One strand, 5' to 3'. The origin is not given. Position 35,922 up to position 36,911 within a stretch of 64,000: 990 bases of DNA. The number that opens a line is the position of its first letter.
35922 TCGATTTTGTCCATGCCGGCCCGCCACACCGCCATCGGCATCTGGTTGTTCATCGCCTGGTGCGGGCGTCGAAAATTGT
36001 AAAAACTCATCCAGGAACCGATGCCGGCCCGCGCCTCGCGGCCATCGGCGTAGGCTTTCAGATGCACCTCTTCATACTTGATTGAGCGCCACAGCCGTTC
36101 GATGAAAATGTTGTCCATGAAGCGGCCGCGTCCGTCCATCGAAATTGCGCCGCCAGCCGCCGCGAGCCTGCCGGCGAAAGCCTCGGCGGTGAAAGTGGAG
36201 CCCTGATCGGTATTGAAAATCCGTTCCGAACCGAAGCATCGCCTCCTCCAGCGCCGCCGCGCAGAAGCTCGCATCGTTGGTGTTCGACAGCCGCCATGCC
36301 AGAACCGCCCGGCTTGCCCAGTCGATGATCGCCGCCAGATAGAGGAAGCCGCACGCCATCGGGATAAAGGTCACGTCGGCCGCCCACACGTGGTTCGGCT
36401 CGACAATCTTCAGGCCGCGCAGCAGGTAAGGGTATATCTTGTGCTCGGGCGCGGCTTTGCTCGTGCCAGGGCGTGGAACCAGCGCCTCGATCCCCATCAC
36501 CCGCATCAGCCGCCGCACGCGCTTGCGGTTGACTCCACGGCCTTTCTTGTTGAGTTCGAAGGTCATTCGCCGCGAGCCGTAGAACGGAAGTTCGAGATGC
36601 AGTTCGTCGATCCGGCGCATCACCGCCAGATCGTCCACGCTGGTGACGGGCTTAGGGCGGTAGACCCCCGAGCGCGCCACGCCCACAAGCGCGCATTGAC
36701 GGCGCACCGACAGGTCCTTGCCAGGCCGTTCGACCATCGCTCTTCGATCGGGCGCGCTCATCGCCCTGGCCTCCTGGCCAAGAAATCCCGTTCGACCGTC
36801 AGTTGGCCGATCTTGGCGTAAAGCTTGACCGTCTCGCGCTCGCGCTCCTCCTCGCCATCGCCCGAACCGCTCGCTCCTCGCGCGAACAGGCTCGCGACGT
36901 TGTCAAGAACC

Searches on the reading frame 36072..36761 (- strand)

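Call 85: search_protein_families(library=pfam, proteins=[window:36072-36761:-], max_evalue=0.0001)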
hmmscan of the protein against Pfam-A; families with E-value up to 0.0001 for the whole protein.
window:36072-36761:- (229 aa): 2 families
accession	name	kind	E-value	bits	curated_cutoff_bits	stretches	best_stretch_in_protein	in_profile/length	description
PF13276.12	HTH_21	-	1.3e-16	61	28.1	1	44-98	3-59/60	HTH-like domain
PF00665.32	rve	-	1.3e-12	48.3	32.6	1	121-181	3-65/102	Integrase core domain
